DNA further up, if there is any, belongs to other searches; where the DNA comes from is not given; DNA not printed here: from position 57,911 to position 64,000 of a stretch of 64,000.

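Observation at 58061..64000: Giant (>1980 aa) surface protein with LTD, beta-helix and Ig-like arrays, missed by the ORF track because it has no stop in the window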

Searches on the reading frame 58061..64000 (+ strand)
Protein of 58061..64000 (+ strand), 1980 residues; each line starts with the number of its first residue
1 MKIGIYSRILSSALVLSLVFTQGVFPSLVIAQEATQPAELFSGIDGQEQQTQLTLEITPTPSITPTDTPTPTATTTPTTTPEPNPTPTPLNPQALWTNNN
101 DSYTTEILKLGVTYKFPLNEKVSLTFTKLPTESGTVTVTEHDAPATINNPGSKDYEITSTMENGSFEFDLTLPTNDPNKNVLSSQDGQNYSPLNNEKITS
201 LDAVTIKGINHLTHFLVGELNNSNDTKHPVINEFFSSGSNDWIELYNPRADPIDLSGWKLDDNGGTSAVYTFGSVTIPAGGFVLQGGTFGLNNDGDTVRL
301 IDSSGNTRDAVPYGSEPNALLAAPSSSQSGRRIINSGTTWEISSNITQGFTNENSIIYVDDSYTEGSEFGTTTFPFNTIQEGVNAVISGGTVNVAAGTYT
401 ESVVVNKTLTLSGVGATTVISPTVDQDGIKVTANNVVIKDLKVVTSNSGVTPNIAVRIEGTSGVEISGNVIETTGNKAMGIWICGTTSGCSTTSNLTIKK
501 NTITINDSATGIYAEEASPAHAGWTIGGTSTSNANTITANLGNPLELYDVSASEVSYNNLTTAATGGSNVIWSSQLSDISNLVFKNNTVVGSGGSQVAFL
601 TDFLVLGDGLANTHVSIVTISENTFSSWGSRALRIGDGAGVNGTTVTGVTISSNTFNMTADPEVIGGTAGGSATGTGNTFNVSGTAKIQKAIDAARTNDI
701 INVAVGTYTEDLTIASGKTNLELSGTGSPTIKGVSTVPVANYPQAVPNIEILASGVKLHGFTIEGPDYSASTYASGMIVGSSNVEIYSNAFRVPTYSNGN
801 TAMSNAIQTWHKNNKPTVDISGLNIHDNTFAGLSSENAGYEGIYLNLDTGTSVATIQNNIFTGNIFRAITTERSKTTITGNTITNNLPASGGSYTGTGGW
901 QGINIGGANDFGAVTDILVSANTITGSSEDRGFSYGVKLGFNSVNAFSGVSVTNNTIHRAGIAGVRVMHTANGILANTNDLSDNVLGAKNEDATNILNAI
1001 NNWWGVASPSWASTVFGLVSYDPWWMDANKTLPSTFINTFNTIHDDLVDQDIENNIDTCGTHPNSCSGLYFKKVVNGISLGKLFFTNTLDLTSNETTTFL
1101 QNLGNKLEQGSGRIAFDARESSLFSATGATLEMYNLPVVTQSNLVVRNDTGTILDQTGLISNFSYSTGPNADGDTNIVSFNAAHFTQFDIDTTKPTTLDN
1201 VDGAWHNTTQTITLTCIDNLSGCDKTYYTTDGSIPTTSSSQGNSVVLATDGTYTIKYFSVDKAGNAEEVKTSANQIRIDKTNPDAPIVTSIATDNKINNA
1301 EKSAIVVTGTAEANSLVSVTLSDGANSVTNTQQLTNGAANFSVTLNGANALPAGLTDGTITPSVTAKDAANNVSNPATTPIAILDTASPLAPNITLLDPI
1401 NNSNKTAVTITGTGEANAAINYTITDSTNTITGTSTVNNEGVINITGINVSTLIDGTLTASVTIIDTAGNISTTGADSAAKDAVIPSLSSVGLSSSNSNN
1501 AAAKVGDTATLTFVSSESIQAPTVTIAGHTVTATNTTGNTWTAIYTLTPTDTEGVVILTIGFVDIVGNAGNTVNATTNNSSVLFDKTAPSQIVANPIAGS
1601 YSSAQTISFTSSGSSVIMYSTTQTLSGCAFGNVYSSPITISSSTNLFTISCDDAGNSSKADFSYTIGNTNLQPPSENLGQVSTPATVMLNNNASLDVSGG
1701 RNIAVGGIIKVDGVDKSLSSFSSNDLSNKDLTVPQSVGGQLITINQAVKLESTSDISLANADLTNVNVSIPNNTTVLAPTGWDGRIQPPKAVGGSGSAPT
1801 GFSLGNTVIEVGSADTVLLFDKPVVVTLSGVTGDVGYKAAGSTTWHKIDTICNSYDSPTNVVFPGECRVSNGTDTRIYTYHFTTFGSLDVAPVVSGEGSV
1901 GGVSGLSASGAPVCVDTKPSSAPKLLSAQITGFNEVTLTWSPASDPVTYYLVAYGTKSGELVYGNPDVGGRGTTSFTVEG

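Call 4: search_protein_families(library=pfam, proteins=[window:58061-64000:+], max_evalue=0.1)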
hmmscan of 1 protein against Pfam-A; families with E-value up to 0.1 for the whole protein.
window:58061-64000:+ (1980 aa): 5 families
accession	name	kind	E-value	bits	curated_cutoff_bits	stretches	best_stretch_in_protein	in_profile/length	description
PF00932.25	LTD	-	5.8e-16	59.3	34.3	1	225-314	4-108/109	Lamin Tail Domain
PF13290.12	CHB_HEX_C_1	-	5.7e-10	39.4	22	2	1207-1271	7-67/67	Chitobiase/beta-hexosaminidase C-terminal domain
PF13287.12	Fn3_assoc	-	1.2e-05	25.7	23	1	1225-1271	11-56/59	Fn3 associated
PF19077.6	Big_13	-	1.4e-05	25.9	27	2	1403-1474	24-93/102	Bacterial Ig-like domain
PF17936.7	Big_6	-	4e-05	24.2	27.6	2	1404-1474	11-76/83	Bacterial Ig domain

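Call 5: search_protein_families(library=ncbifam, proteins=[window:58061-64000:+], max_evalue=0.1)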
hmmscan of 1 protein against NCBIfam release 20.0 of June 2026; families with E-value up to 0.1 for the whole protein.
window:58061-64000:+ (1980 aa): 3 families
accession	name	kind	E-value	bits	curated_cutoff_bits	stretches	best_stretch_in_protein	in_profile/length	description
TIGR04247.1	NosD_copper_fam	subfamily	1.3e-14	53.6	300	2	379-506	1-124/377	nitrous oxide reductase family maturation protein NosD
NF047446.1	barrel_OmpL47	domain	1.4e-11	44.7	40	1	1208-1272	3-64/68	OmpL47-type beta-barrel domain-containing protein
NF033510.3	Ca_tandemer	repeat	1.3e-06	28.7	50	2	1275-1373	3-95/96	Ca2+-stabilized repeat-containing adhesin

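Call 9: find_homologous_proteins(query=window:58061-64000:+)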
Query window:58061-64000:+ (1980 aa): 80 proteins with E <= 0.001 among 8000 candidates.
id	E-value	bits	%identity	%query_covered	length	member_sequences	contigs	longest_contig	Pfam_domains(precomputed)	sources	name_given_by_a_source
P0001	0.0e+0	4268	100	100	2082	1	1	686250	PF00932.26,PF13287.13,PF13290.14,PF00041.28,PF19077.7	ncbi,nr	ncbi:MAG: lamin tail domain-containing protein [Candidatus Blackburnbacteria bacterium]|nr:lamin tai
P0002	0.0e+0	1269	58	33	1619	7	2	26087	PF00932.26,PF00041.28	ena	-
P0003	1.1e-243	830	61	18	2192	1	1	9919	PF17963.8,PF00932.26,PF17892.8,PF17803.8,PF00041.28,PF19077.7,PF17936.8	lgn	-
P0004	7.7e-238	811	53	22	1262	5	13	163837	PF13229.13,PF00932.26,PF00041.28,PF05048.20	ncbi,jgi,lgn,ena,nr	ncbi:MAG: hypothetical protein A3J14_03925 [Candidatus Levybacteria bacterium RIFCSPLOWO2_02_FULL_37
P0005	1.8e-162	561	47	15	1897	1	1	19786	PF13229.13,PF00932.26,PF18884.6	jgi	jgi:hypothetical protein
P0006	1.5e-145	505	61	6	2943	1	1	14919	PF01839.30,PF16743.11,PF13585.13,PF01833.31,PF13517.13,PF18911.7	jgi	jgi:gliding motility-associated-like protein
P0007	1.2e-138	482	45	34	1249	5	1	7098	PF13229.13,PF00932.26,PF05048.20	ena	-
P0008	2.8e-129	451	58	20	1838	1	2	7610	PF13229.13,PF22842.4,PF05048.20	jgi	-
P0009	5.3e-114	400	54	11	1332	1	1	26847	PF13229.13,PF00041.28,PF05048.20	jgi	-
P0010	2.5e-113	398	55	19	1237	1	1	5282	PF13229.13,PF00932.26,PF05048.20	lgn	-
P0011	3.0e-112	395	37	22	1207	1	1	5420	PF13229.13,PF00932.26,PF05048.20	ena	-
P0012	1.4e-106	376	44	23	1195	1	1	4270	PF13229.13,PF07602.18,PF00932.26,PF00041.28,PF05048.20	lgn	-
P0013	3.3e-102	361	38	22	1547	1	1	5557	PF13229.13,PF00041.28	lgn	-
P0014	3.0e-97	345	40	26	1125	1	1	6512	PF13229.13,PF00932.26,PF00041.28,PF05048.20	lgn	-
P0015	2.1e-95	339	44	21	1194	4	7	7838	PF13229.13,PF00932.26,PF05048.20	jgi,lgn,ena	-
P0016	7.0e-94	334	48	15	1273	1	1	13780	PF00932.26,PF22021.3,PF00041.28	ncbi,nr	ncbi:lamin tail domain-containing protein [Candidatus Microgenomates bacterium]|nr:lamin tail domain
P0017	3.6e-93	331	40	23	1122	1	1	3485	PF13229.13,PF00932.26,PF00041.28,PF05048.20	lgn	-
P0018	5.3e-93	331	36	26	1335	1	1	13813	PF13229.13,PF07602.18,PF00932.26,PF00041.28,PF05048.20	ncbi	-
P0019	3.4e-85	305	42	21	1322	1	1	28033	PF13229.13,PF07602.18,PF00932.26,PF00041.28,PF05048.20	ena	-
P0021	9.4e-69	250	38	12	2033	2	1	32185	PF13229.13,PF13287.13,PF13290.14,PF25788.3,PF19077.7,PF05048.20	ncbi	ncbi:MAG: right-handed parallel beta-helix repeat-containing protein, partial [Candidatus Moraniibac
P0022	1.4e-66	243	32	26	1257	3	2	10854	PF13229.13,PF00932.26,PF00041.28,PF05048.20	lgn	-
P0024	1.3e-56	210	30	26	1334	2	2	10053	PF13229.13,PF07602.18,PF00041.28,PF05048.20,PF16656.12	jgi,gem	-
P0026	1.4e-49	187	52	7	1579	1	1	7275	PF13229.13,PF25833.1,PF22842.4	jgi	jgi:hypothetical protein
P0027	9.2e-49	184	31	18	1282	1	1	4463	PF00932.26,PF13287.13,PF13290.14,PF00041.28,PF16656.12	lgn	-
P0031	2.5e-39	153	59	4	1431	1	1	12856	PF13229.13,PF07602.18,PF00041.28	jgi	-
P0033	2.4e-35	140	35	19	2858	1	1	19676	PF13229.13,PF13754.13,PF00932.26,PF13287.13,PF13584.13,PF13290.14,PF12245.15,PF19077.7,PF05048.20,PF16656.12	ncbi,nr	ncbi:MAG: Ig-like domain-containing protein [Candidatus Moranbacteria bacterium]|nr:Ig-like domain-c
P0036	1.9e-29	120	44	4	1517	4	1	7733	PF00932.26,PF01336.32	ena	-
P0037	2.4e-29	120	65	3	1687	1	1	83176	PF13229.13,PF13287.13,PF13290.14,PF00041.28,PF19077.7,PF16656.12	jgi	-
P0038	2.8e-28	116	54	4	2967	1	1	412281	PF07495.20,PF13229.13,PF07602.18,PF17957.8,PF13287.13,PF13750.13,PF24421.2,PF13290.14,PF19077.7,PF05048.20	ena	-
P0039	2.9e-26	109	40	4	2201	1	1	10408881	PF00932.26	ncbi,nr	ncbi:MAG: lamin tail domain-containing protein [Ardenticatenaceae bacterium]|nr:lamin tail domain-co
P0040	6.0e-24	102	33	17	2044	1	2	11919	PF13229.13,PF07602.18,PF25788.3,PF19077.7,PF05048.20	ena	-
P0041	3.4e-23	99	44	4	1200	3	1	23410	PF00932.26,PF02018.24,PF01336.32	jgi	-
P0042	3.7e-23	99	34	6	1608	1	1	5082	PF00932.26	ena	-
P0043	1.1e-21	94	32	13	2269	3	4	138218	PF02412.24,PF00932.26,PF13750.13,PF12245.15,PF19077.7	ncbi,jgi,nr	ncbi:MAG: Cable pili-associated 22 kDa adhesin protein [Candidatus Moranbacteria bacterium GW2011_GW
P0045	5.6e-18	82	35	6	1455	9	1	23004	PF04076.20,PF00932.26,PF01336.32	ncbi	-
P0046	1.2e-17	81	33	5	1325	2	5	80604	PF00932.26,PF00565.24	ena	-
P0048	4.7e-17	79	37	4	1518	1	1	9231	PF04076.20,PF00932.26,PF01336.32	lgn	-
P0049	1.8e-14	70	43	4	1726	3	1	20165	PF00932.26,PF17210.10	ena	-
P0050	4.5e-14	69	30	15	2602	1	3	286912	PF13229.13,PF01833.31,PF18657.7,PF18676.7,PF16403.12,PF00041.28,PF05048.20,PF16656.12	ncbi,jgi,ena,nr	ncbi:MAG TPA: right-handed parallel beta-helix repeat-containing protein [Candidatus Portnoybacteria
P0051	7.1e-14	68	40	6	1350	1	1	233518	PF04076.20,PF00932.26,PF01336.32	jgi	jgi:uncharacterized protein YdeI (BOF family)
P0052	8.7e-14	68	38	6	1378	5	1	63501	PF04076.20,PF00932.26,PF01336.32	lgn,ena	-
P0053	1.9e-13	67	47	4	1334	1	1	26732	PF13229.13,PF25275.2,PF05048.20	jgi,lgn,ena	-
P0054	4.4e-13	66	34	4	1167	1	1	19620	PF00801.27,PF00932.26,PF05887.17,PF00565.24,PF18911.7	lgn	-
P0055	5.1e-13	66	45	6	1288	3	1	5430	PF13229.13,PF02494.23,PF16403.12,PF22842.4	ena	-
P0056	1.2e-12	64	30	8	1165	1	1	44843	PF13229.13,PF00932.26,PF05048.20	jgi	jgi:parallel beta-helix repeat protein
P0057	1.5e-12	64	39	5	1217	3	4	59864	PF04076.20,PF00932.26,PF01336.32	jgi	-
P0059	2.1e-12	64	40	4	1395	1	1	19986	PF00932.26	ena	-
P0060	1.1e-11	61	41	5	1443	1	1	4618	PF00932.26,PF01336.32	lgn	-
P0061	1.8e-11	60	30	6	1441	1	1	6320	PF04076.20,PF00932.26,PF17210.10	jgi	jgi:uncharacterized protein YdeI (BOF family)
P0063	7.3e-11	58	32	5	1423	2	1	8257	PF00932.26,PF00565.24,PF18911.7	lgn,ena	-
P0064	5.1e-10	56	37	5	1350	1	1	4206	PF04076.20,PF00932.26,PF01336.32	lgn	-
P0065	8.6e-10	55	42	4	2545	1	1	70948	PF04076.20,PF00932.26,PF01336.32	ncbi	-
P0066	9.3e-10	55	33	6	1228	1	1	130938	PF00932.26,PF17210.10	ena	-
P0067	1.3e-9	54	31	7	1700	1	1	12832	PF00932.26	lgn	-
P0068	2.2e-9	53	41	4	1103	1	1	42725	PF06977.18,PF00932.26,PF13449.13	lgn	-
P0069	9.8e-9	51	41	4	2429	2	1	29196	PF00932.26,PF17210.10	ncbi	-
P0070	9.3e-8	48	44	4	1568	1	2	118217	PF08757.18,PF00932.26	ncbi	-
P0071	1.5e-7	47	26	15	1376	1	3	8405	PF04076.20,PF00932.26,PF01336.32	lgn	-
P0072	1.2e-6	44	30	6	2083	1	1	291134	PF13229.13,PF25788.3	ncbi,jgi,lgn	ncbi:MAG: hypothetical protein WC831_01305 [Parcubacteria group bacterium]|jgi:hypothetical protein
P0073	3.0e-6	43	34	5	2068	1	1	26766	PF08757.18,PF00932.26,PF05345.19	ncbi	-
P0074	1.7e-5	41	50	3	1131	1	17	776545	PF13229.13,PF01476.27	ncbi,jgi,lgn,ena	ncbi:MAG: right-handed parallel beta-helix repeat-containing protein [Candidatus Saccharimonadales b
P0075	2.2e-5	40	39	3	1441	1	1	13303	PF00932.26,PF17210.10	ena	-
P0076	3.7e-5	39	31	4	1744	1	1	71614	PF08757.18,PF00932.26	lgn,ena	-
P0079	2.4e-4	37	44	4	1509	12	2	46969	PF08757.18,PF00932.26,PF13287.13,PF13290.14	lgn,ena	-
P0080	6.7e-4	35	37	3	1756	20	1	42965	PF22352.3,PF08757.18,PF00932.26,PF13287.13,PF13290.14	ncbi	-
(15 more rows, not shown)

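Call 12: find_encoding_contigs(protein=P0001, flank=10000, max_places=4)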
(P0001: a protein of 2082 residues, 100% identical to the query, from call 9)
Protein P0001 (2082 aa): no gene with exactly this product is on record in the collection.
